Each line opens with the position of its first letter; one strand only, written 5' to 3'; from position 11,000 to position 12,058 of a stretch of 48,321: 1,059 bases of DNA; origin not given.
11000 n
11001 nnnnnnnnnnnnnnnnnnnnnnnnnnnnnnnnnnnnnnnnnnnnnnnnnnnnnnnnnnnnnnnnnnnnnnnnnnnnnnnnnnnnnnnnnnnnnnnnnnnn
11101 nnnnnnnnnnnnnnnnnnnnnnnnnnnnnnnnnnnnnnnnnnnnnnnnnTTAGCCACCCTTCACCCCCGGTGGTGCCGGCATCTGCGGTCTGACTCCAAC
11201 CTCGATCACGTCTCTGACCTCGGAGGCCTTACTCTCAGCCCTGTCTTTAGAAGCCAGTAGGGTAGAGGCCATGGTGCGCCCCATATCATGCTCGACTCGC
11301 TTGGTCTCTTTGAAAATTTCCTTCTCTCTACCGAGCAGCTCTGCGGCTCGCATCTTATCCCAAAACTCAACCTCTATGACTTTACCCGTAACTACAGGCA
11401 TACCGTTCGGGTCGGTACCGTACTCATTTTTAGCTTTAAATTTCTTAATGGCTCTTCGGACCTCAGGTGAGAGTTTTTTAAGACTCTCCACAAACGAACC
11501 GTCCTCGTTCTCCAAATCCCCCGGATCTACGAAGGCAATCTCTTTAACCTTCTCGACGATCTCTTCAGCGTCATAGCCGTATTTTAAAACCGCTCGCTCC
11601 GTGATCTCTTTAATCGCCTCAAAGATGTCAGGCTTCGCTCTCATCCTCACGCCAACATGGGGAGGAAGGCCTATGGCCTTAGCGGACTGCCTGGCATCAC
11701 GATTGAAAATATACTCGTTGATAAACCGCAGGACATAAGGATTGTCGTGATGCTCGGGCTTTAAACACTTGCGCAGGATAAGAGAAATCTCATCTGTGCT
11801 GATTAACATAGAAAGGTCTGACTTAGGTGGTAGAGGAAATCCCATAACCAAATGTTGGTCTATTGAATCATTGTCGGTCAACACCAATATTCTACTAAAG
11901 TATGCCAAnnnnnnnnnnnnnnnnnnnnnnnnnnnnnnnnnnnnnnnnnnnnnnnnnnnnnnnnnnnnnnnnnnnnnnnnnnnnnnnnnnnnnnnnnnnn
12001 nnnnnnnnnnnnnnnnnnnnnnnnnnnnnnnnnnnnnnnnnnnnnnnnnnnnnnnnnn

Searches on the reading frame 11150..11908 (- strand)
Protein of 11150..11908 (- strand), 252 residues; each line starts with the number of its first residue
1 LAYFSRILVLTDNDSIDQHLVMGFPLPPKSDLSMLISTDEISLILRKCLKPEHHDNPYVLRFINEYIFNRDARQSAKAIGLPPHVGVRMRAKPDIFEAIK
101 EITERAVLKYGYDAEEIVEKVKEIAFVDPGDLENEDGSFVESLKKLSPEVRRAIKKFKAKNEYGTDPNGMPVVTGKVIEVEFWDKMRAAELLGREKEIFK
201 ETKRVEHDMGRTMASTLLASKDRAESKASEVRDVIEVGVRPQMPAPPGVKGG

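Call 8: search_protein_families(library=pfam, proteins=[window:11150-11908:-], max_evalue=0.01)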
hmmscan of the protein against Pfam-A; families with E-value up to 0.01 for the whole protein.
window:11150-11908:- (252 aa): 1 family
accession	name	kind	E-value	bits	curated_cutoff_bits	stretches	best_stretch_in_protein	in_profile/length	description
PF03592.21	Terminase_2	-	3.5e-13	50.8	26.1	1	61-207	7-139/141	Terminase small subunit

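Call 13: find_related_loci(query=window:11150-11908:-, collection=viral_contigs, flank=6000)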
Query window:11150-11908:- (252 aa) in viral_contigs; peptide patterns used: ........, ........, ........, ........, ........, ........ (x = any residue, [..] = any of these).
18 stretches matched a pattern; 5 encode a relative of the query (tblastn E <= 1e-3); 5 distinct loci.
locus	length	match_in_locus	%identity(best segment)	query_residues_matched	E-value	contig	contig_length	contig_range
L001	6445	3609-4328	48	21-240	1e-69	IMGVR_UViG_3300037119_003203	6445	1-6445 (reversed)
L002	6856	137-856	48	21-240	1e-69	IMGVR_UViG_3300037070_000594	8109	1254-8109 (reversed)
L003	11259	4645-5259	48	30-234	6e-66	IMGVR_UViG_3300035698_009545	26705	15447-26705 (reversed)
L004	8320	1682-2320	47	36-248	2e-65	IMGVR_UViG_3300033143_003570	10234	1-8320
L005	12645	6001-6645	42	27-236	8e-50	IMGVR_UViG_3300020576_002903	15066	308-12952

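Call 25: find_homologous_proteins(query=window:11150-11845:-, max_evalue=0.00001)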
Query window:11150-11845:- (231 aa): 149 proteins with E <= 0.00001 among 743 candidates; the best 120 are listed.
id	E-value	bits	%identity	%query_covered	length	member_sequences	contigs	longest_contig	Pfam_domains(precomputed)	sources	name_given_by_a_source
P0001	2.5e-147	507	100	100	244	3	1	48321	PF03592.22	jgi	-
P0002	1.8e-86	308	65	85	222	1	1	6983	PF03592.22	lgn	-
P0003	1.1e-84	302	65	94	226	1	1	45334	PF03592.22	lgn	-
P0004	2.2e-79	285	62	93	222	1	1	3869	PF03592.22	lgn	-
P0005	9.1e-72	260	58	90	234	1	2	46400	PF03592.22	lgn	-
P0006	5.0e-70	254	57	87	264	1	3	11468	PF03592.22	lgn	-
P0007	3.2e-69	251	54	96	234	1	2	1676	PF03592.22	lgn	-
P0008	4.1e-69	251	59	87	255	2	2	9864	PF03592.22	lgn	-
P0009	9.0e-69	250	56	86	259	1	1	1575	PF03592.22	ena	-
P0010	1.1e-68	249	58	86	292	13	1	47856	PF03592.22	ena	-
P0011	8.8e-68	247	53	90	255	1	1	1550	PF03592.22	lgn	-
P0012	9.9e-68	246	58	89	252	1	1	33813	PF03592.22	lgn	-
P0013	4.6e-67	244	56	91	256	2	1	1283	PF03592.22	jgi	jgi:hypothetical protein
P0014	6.4e-67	244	51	96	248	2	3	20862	PF03592.22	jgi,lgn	jgi:hypothetical protein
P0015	9.1e-66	240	52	91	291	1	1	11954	PF03592.22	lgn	-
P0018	5.3e-65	237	55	89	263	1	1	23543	PF03592.22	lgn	-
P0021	9.8e-65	237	57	91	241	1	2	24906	PF03592.22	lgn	-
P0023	1.1e-64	236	54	86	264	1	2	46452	PF03592.22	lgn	-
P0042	5.5e-62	228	51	97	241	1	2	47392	PF03592.22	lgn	-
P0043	8.4e-62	227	54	91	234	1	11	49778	PF03592.22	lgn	-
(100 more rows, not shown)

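Call 26: find_encoding_contigs(protein=P0003, flank=10000, max_places=2)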
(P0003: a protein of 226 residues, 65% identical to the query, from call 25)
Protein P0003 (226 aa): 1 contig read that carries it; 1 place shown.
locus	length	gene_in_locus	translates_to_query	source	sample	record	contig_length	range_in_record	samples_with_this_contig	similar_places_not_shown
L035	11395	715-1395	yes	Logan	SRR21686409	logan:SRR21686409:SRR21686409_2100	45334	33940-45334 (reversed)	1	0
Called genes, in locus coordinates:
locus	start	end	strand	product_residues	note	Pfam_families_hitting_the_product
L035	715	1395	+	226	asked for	PF03592:Terminase_2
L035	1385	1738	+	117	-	-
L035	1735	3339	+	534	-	-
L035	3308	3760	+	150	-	-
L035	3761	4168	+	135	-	-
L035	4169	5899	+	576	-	PF12236:Head-tail_con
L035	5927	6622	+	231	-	-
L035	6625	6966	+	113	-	-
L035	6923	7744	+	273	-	-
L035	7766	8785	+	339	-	PF20911:GP7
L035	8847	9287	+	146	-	-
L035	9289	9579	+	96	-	-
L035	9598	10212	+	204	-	-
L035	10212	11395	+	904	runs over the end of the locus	-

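Call 27: find_encoding_contigs(protein=P0002, flank=10000, max_places=2)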
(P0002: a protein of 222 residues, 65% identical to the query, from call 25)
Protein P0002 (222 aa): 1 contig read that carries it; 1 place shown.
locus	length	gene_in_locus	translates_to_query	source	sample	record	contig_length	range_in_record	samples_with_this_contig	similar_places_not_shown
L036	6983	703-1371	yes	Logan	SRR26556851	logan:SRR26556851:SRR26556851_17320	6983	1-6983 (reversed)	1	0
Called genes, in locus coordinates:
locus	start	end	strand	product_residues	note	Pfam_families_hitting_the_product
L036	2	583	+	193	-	?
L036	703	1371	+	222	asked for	PF03592:Terminase_2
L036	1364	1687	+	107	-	PF01844:HNH (weak)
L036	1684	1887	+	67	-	-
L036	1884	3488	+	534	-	-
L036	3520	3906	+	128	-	-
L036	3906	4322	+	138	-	-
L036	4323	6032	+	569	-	PF12236:Head-tail_con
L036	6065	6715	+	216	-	-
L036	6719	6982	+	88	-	?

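Call 28: find_encoding_contigs(protein=P0005, flank=10000, max_places=2)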
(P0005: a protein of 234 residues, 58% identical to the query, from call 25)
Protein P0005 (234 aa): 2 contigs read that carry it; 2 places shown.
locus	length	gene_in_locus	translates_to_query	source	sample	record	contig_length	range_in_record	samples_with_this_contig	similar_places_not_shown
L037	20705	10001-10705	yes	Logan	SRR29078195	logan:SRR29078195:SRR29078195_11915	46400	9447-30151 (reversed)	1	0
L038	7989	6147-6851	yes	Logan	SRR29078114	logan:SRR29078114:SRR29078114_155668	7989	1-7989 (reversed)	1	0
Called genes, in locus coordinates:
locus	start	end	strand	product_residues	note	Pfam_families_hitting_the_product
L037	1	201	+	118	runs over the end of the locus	-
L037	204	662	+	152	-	PF00847:AP2 (weak)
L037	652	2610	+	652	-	PF09250:Prim-Pol, PF13481:AAA_25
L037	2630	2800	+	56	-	-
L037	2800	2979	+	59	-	-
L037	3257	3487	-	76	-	-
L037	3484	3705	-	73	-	-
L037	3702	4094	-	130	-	-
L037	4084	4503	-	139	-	-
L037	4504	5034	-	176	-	PF03118:RNA_pol_A_CTD (faint)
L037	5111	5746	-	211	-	-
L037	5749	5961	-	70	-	PF15731:MqsA_antitoxin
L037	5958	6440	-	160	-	-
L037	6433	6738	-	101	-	-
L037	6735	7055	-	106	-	-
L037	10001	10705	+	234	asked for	PF03592:Terminase_2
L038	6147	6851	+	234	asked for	PF03592:Terminase_2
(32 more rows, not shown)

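Call 34: find_related_loci(query=A1, collection=viral_contigs, flank=10000)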
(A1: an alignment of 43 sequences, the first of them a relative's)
Query A1 (244 aa) in viral_contigs; peptide patterns used: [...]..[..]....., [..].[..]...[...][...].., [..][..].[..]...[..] (x = any residue, [..] = any of these).
415 stretches matched a pattern; 33 encode a relative of the query (tblastn E <= 1e-3); 33 distinct loci.
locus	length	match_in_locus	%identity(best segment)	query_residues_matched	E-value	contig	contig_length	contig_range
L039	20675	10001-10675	52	1-226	1e-73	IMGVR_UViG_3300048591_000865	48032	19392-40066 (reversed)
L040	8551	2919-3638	51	16-237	2e-73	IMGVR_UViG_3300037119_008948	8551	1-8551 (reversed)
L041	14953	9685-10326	53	14-226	6e-72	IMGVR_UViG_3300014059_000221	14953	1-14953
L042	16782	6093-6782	50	3-229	5e-71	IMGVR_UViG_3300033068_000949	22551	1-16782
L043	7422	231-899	50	14-231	5e-70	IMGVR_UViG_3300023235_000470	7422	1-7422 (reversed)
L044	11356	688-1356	50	14-231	9e-70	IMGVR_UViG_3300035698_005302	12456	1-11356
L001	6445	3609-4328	48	13-232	7e-69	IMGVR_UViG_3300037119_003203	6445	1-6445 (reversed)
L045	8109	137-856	48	13-232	7e-69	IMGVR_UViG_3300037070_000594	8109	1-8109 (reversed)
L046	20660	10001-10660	50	16-238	2e-67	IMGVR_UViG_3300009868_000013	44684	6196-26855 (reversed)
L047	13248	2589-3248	48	12-234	8e-67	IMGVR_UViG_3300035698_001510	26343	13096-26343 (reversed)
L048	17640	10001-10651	48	14-219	2e-66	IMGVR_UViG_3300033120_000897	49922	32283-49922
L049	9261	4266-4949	47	16-219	1e-65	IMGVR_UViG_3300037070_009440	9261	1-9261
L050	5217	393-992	51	31-230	5e-65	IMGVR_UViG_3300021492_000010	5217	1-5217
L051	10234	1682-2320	47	28-240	1e-64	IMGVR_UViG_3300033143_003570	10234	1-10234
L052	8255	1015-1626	51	28-230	1e-62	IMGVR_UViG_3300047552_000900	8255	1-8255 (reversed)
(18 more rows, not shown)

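Call 40: find_related_loci(query=A1, collection=metagenome_contigs, flank=10000)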
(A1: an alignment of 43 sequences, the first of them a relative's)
Query A1 (244 aa) in metagenome_contigs; peptide patterns used: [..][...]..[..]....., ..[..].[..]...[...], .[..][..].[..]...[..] (x = any residue, [..] = any of these).
600 stretches matched a pattern (row limit reached: there are more); 9 encode a relative of the query (tblastn E <= 1e-3); 9 distinct loci.
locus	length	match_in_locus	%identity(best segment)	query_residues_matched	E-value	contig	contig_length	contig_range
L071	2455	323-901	55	24-216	2e-71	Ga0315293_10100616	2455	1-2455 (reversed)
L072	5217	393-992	51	31-230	4e-66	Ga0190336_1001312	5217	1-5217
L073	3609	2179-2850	44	12-228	7e-66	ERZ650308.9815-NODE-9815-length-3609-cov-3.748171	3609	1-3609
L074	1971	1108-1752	45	14-228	1e-63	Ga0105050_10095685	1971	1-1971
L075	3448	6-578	51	51-241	5e-62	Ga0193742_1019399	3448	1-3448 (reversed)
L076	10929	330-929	47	33-230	1e-58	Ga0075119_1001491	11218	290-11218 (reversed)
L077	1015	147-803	46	2-217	7e-60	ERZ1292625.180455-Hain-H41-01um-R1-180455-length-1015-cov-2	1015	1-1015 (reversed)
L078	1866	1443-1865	52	28-168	9e-48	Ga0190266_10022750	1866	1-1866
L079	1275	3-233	48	155-229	4e-19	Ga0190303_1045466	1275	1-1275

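Call 70: find_related_loci(query=A1, collection=genome_contigs, flank=10000)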
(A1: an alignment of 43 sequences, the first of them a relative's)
Query A1 (244 aa) in genome_contigs; peptide patterns used: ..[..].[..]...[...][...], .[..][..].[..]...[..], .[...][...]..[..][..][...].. (x = any residue, [..] = any of these).
600 stretches matched a pattern (row limit reached: there are more); 3 encode a relative of the query (tblastn E <= 1e-3); 3 distinct loci.
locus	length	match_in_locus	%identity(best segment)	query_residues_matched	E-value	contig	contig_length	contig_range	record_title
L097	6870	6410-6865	54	13-165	6e-49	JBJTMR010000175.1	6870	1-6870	MAG: Bdellovibrio sp. isolate samp_4452_concoct_254 samp_4452_1270200, whole genome shotgun sequence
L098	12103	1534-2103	42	29-219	2e-45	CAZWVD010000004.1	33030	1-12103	MAG TPA_asm: uncultured Gammaproteobacteria bacterium isolate SRP170004_co1_469 genome assembly, contig: NODE_1850_lengt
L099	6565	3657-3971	34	91-191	4e-6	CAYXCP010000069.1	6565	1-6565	MAG TPA_asm: uncultured Gammaproteobacteria bacterium isolate SRP278252_co1_241 genome assembly, contig: NODE_22559_leng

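Call 93: find_encoding_contigs(protein=P0010, flank=10000, max_places=1)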
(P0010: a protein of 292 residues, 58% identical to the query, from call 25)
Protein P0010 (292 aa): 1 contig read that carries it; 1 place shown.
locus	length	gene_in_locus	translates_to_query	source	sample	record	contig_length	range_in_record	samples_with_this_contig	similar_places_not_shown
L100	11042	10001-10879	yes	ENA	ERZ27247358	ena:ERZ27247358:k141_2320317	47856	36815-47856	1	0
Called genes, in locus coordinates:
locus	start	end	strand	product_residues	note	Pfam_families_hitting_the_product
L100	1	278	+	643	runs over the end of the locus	PF09250:Prim-Pol, PF13481:AAA_25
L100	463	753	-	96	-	-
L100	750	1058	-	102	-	-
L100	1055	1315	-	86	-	-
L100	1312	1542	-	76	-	-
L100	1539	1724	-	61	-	-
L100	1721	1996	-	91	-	-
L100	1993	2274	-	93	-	-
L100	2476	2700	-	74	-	-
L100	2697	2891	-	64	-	-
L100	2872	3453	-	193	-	-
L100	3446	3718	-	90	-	-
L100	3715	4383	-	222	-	-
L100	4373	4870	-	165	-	PF13392:HNH_3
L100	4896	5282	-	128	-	-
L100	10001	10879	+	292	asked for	PF03592:Terminase_2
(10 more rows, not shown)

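Call 94: find_encoding_contigs(protein=P0023, flank=10000, max_places=1)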
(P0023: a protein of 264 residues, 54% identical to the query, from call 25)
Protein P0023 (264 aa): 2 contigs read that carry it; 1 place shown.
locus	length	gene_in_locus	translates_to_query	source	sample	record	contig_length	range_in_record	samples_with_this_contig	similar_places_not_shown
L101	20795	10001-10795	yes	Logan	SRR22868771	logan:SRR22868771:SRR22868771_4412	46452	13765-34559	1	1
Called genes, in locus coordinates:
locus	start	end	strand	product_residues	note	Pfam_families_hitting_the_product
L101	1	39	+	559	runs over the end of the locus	PF00270:DEAD, PF04851:ResIII, PF00271:Helicase_C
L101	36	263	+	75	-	-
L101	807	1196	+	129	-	-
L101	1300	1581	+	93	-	PF13392:HNH_3 (weak)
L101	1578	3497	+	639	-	PF09250:Prim-Pol, PF13481:AAA_25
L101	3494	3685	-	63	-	-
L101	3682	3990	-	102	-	-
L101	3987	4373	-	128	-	-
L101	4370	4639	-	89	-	-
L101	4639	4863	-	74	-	PF01381:HTH_3 (weak)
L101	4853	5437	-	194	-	-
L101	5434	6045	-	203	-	-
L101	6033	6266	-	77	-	-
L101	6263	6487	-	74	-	-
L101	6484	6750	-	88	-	-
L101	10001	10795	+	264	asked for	PF03592:Terminase_2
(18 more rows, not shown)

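Call 95: find_encoding_contigs(protein=P0042, flank=10000, max_places=1)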
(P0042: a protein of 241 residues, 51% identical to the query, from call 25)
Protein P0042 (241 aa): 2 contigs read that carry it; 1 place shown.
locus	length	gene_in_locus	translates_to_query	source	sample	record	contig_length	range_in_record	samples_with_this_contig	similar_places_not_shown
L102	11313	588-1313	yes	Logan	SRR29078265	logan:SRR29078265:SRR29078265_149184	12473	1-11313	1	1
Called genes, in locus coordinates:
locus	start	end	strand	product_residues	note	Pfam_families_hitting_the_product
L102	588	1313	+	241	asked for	PF03592:Terminase_2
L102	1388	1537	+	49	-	-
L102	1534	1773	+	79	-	PF02954:HTH_8, PF13556:HTH_30 (weak)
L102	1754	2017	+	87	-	-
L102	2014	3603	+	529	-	-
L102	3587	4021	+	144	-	-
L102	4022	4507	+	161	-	-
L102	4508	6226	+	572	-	PF12236:Head-tail_con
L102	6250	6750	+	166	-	-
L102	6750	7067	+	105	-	-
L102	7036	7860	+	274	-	-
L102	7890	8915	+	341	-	PF20911:GP7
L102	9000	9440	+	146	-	PF21190:Bbp16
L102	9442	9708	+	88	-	-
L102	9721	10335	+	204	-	-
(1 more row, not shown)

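Call 96: find_encoding_contigs(protein=P0043, flank=10000, max_places=1)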
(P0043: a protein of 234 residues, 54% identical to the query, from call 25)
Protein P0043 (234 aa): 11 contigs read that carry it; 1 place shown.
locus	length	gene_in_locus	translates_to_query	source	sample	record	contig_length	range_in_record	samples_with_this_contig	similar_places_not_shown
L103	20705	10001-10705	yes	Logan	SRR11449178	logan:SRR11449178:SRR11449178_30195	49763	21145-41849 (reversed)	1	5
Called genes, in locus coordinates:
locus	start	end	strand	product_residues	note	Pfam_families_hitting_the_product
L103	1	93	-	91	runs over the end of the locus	-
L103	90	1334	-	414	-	-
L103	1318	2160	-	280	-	PF01656:CbiA, PF02374:ArsA_ATPase (weak), PF13614:AAA_31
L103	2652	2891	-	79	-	-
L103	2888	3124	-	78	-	-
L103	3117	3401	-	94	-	-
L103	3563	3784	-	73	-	PF15731:MqsA_antitoxin (weak), PF01381:HTH_3 (weak)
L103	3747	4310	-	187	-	-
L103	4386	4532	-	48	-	-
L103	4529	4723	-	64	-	-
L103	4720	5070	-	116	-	-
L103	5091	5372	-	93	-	-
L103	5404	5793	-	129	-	-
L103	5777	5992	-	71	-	-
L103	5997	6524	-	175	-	-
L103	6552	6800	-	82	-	-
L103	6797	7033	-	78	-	-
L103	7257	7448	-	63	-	-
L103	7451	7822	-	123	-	-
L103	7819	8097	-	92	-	-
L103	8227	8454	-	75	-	-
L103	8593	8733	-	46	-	-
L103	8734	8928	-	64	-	-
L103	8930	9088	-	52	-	-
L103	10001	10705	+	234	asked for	PF03592:Terminase_2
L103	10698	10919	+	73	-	-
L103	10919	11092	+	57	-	-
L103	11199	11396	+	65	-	-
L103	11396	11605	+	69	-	PF02954:HTH_8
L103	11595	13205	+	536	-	-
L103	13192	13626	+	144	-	-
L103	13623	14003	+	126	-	-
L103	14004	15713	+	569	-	PF12236:Head-tail_con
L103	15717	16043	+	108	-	-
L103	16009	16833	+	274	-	-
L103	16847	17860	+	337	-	PF20911:GP7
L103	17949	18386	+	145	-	PF21190:Bbp16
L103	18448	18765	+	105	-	-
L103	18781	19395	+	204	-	-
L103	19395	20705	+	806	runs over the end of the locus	-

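Call 99: find_encoding_contigs(protein=P0012, flank=10000, max_places=1)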
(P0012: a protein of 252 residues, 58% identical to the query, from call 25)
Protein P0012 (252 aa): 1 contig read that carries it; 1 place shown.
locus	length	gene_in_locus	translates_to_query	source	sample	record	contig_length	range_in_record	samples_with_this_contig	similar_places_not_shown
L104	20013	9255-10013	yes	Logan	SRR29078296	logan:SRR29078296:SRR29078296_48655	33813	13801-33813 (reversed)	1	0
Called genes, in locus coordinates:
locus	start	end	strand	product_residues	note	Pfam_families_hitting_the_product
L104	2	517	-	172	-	?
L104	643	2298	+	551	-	PF00270:DEAD, PF04851:ResIII, PF00271:Helicase_C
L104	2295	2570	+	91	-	-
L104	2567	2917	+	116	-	-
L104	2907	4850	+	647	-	PF09250:Prim-Pol, PF13481:AAA_25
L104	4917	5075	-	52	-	-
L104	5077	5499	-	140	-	-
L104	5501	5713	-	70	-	PF15731:MqsA_antitoxin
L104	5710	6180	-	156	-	-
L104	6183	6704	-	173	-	-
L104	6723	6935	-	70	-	-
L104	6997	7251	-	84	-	-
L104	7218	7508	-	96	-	-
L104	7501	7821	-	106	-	-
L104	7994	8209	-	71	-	-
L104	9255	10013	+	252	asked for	PF03592:Terminase_2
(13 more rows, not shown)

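Call 100: find_encoding_contigs(protein=P0021, flank=10000, max_places=1)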
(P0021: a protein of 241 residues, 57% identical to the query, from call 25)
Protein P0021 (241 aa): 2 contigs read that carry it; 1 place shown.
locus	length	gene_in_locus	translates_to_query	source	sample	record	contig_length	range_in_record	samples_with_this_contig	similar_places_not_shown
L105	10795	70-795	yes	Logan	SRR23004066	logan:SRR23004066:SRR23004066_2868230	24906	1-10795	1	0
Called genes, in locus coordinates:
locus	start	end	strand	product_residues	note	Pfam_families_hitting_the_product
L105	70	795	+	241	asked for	PF03592:Terminase_2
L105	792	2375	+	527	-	-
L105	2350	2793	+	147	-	-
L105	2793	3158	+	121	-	-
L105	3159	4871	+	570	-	PF12236:Head-tail_con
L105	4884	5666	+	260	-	-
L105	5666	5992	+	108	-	-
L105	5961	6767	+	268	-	-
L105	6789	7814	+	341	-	PF20911:GP7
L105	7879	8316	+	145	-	PF21190:Bbp16 (weak)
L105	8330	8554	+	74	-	-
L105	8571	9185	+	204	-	-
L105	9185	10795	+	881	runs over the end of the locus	-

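Call 101: find_encoding_contigs(protein=P0018, flank=10000, max_places=1)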
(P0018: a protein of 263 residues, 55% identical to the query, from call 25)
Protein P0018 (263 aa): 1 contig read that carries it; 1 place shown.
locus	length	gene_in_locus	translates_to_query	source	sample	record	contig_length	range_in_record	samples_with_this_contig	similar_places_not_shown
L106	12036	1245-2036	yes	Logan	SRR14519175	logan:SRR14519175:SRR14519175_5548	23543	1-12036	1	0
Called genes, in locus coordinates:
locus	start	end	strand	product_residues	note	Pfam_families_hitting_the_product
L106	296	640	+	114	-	-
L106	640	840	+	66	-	-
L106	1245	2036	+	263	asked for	PF03592:Terminase_2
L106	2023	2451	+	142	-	PF22741:PTP-NADK (weak), PF22785:Tc-R-P, PF22784:PTP-SAK (weak), PF13350:Y_phosphatase3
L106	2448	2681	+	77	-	-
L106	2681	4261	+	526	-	-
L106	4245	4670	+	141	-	-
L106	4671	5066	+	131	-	-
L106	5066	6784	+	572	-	PF12236:Head-tail_con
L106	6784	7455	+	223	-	-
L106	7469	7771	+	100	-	-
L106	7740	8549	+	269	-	-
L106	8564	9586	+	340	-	PF20911:GP7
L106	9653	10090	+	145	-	PF21190:Bbp16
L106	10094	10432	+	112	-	-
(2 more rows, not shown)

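Call 103: search_protein_families(library=pfam, proteins=[L103:90-1334:-, L103:1318-2160:-, L103:3747-4310:-, L103:3563-3784:-, L103:2652-2891:-, L103:2888-3124:-, L103:3117-3401:-], max_evalue=0.01)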
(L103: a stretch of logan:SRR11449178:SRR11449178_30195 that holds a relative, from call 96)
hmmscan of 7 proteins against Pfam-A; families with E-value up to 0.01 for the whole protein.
L103:90-1334:- (414 aa): 1 family
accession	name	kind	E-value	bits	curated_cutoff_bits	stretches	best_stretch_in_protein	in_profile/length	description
PF04492.19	Phage_rep_O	-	0.00052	20.9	28.7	1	99-178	4-83/95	Bacteriophage replication protein O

L103:1318-2160:- (280 aa): 7 families
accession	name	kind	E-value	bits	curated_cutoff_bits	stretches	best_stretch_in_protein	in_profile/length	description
PF13614.12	AAA_31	-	8.8e-37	127.2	27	1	1-181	1-172/177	AAA domain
PF01656.29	CbiA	-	1.5e-15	57.7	25.4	1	4-236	1-124/125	CobQ/CobB/MinD/ParA nucleotide binding domain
PF02374.21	ArsA_ATPase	-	4e-07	30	24.3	1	7-137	6-135/305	Anion-transporting ATPase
PF09140.17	MipZ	-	1.3e-05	25.1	20.7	1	3-50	2-48/262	ATPase MipZ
PF10609.15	ParA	-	7.7e-05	22.7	27.1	1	2-44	4-44/246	NUBPL iron-transfer P-loop NTPase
PF06564.18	CBP_BcsQ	-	0.0007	19.6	21.3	1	1-152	1-141/234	Cellulose biosynthesis protein BcsQ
PF00142.24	Fer4_NifH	-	0.0032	17.4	25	0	4-43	3-39/271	4Fe-4S iron sulfur cluster binding proteins, NifH/frxC family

L103:3747-4310:- (187 aa): 0 families

L103:3563-3784:- (73 aa): 3 families
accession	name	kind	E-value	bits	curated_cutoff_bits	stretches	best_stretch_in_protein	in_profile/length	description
PF01381.28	HTH_3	-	4.6e-07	30.2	23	1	17-57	4-44/55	Helix-turn-helix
PF15731.11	MqsA_antitoxin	-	8.4e-07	29.6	30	1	8-70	68-130/131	Antitoxin component of bacterial toxin-antitoxin system, MqsA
PF15943.11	YdaS_toxin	-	0.0035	17.6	30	1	25-57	11-43/65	Bacterial toxin YdaS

L103:2652-2891:- (79 aa): 0 families

L103:2888-3124:- (78 aa): 0 families

L103:3117-3401:- (94 aa): 1 family
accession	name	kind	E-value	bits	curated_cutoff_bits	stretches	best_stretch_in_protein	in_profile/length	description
PF02183.23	HALZ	-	0.0024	18.4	28.1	1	30-56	6-39/43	Homeobox associated leucine zipper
